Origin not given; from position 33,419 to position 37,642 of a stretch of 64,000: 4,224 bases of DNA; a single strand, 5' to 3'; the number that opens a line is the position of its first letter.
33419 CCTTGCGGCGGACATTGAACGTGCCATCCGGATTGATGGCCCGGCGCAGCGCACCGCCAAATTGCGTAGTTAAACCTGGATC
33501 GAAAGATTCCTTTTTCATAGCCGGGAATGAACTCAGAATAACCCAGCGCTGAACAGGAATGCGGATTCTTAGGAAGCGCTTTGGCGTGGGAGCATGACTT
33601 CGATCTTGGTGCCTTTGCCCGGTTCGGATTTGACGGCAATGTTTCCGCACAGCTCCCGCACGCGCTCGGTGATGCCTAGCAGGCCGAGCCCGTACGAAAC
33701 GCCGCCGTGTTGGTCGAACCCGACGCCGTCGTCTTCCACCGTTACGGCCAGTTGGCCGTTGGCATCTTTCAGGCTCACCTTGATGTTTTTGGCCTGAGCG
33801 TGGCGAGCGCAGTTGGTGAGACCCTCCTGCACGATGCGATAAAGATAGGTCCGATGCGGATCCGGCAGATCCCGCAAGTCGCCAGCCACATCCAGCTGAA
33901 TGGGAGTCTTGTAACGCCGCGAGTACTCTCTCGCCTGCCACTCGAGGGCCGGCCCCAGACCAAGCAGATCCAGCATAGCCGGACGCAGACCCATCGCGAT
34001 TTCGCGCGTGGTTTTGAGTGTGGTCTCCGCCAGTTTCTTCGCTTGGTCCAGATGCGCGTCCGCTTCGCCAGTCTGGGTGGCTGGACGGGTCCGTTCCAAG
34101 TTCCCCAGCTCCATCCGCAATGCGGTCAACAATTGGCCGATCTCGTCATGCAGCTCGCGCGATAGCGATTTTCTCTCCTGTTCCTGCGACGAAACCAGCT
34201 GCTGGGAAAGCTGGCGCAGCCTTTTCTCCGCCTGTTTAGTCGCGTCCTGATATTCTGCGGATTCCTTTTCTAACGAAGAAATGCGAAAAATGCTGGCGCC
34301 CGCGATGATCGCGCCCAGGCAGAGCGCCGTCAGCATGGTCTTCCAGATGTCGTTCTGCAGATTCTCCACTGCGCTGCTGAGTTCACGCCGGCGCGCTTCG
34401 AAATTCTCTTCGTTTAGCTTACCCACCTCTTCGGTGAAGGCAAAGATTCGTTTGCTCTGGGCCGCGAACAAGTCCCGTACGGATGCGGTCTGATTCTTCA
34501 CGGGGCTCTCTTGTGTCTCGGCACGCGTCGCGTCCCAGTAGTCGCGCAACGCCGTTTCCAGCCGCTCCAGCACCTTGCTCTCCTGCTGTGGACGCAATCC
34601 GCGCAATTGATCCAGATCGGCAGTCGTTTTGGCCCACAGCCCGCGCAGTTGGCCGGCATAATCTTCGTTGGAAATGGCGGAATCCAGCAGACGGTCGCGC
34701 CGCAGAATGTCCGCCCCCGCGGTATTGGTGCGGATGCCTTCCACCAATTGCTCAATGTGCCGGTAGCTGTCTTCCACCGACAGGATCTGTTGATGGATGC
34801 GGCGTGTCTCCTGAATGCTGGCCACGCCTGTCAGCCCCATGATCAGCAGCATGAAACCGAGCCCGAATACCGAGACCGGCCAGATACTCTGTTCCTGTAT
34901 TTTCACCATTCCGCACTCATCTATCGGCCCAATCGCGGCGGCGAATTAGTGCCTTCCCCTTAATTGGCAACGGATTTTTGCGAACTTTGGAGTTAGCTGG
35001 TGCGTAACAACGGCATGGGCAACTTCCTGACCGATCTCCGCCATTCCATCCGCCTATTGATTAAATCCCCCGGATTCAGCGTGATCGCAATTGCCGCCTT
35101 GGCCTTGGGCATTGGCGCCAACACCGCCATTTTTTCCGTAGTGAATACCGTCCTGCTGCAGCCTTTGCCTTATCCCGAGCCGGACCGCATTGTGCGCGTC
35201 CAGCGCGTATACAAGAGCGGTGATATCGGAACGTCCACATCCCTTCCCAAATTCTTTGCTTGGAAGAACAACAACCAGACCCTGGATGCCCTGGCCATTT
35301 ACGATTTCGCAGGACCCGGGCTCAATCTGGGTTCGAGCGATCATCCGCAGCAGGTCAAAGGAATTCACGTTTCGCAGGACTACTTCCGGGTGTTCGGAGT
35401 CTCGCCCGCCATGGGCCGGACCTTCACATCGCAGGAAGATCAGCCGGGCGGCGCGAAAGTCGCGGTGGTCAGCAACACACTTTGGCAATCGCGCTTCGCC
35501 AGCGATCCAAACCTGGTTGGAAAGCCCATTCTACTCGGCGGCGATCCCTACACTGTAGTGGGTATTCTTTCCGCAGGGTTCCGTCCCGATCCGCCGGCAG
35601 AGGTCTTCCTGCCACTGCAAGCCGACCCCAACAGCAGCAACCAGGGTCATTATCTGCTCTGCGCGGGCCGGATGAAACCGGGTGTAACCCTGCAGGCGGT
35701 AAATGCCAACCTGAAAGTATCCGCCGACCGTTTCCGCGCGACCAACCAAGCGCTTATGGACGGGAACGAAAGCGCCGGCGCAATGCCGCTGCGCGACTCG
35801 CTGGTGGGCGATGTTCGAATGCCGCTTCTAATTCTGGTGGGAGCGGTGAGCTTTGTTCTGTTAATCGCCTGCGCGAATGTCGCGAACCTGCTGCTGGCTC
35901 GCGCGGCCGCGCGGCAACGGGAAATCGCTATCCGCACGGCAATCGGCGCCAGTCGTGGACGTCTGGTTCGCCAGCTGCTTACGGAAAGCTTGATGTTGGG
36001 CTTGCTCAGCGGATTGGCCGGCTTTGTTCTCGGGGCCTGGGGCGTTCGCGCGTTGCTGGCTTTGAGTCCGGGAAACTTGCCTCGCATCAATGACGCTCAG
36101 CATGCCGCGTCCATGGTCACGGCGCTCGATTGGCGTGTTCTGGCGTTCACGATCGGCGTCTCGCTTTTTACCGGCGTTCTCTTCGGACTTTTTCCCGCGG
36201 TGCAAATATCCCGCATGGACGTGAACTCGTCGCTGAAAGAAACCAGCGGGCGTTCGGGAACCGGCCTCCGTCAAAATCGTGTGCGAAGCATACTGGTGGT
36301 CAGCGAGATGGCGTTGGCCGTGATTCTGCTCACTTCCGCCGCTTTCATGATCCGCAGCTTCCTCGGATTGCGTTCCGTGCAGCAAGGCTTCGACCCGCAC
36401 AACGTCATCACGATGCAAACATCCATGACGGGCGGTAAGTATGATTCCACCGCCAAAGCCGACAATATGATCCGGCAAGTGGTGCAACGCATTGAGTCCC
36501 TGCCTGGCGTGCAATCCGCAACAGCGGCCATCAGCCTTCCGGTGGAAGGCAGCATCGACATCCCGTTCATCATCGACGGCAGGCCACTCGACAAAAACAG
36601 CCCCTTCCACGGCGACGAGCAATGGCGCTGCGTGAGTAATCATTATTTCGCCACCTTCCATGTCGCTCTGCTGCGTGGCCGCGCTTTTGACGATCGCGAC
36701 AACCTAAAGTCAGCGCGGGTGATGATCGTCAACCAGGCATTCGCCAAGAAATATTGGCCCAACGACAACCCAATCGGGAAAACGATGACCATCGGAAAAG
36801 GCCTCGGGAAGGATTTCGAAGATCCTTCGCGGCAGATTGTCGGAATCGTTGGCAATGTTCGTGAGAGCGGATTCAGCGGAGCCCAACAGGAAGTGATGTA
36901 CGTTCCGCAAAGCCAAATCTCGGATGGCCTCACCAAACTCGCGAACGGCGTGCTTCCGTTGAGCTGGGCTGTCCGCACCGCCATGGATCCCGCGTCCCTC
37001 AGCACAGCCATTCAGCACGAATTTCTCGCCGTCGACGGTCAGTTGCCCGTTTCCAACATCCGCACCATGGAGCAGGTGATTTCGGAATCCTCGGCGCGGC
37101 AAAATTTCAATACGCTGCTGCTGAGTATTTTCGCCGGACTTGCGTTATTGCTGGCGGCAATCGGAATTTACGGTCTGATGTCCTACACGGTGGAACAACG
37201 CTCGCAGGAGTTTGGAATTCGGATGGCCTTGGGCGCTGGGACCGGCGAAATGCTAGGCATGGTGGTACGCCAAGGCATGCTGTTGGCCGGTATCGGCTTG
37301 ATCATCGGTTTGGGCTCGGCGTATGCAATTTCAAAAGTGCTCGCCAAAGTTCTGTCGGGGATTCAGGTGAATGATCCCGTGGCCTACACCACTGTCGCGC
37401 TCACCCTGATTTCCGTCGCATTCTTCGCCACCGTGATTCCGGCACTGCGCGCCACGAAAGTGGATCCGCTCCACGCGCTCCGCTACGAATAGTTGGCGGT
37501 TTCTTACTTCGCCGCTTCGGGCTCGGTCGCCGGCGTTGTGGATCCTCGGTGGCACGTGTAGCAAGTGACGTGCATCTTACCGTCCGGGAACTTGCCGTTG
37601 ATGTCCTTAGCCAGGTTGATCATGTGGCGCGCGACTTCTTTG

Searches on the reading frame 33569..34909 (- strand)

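Call 55: search_protein_families(library=pfam, proteins=[window:33569-34909:-], max_evalue=0.0001)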
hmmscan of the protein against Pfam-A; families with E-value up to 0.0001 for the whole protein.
window:33569-34909:- (446 aa): 3 families
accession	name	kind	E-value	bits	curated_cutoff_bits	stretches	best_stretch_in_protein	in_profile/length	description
PF02518.31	HATPase_c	-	4.6e-14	53.2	26.4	1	354-443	4-110/111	Histidine kinase-, DNA gyrase B-, and HSP90-like ATPase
PF07730.19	HisKA_3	-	6.8e-14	52.6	24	1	245-311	1-66/68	Histidine kinase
PF13581.12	HATPase_c_2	-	1.4e-05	25.5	27.4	1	359-401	35-82/127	Histidine kinase-like ATPase domain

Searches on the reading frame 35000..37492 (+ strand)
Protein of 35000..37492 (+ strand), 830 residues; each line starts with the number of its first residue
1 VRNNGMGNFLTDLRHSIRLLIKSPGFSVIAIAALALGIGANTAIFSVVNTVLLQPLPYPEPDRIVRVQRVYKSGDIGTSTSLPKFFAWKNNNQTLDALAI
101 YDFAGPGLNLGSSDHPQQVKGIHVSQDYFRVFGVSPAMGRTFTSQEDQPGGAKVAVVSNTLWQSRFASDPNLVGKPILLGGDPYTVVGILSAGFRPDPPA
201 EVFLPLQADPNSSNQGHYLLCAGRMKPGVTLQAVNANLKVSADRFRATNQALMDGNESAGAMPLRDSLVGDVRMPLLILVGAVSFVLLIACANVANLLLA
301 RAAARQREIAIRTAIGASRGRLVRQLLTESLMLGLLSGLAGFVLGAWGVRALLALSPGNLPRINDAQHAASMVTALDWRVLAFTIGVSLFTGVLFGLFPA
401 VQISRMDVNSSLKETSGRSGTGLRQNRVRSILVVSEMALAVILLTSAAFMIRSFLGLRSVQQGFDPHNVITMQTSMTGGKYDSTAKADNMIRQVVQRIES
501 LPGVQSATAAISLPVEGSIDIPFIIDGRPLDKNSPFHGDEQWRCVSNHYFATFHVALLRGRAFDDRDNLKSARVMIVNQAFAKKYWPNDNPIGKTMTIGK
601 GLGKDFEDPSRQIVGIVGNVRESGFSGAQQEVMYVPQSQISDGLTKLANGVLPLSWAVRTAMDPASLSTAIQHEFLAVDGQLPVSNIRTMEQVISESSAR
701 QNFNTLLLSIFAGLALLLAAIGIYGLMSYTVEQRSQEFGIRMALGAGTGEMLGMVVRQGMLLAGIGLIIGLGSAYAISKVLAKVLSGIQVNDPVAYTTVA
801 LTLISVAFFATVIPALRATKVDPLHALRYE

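Call 55: search_protein_families(library=pfam, proteins=[window:35000-37492:+], max_evalue=0.0001)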
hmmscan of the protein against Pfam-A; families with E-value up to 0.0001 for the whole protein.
window:35000-37492:+ (830 aa): 2 families
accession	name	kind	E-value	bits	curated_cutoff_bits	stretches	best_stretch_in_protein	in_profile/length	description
PF12704.14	MacB_PCD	-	7.4e-42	144.4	27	2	27-239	1-205/207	MacB-like periplasmic core domain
PF02687.27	FtsX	-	1e-29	103.4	25.5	2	710-823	2-120/120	FtsX-like permease C-terminal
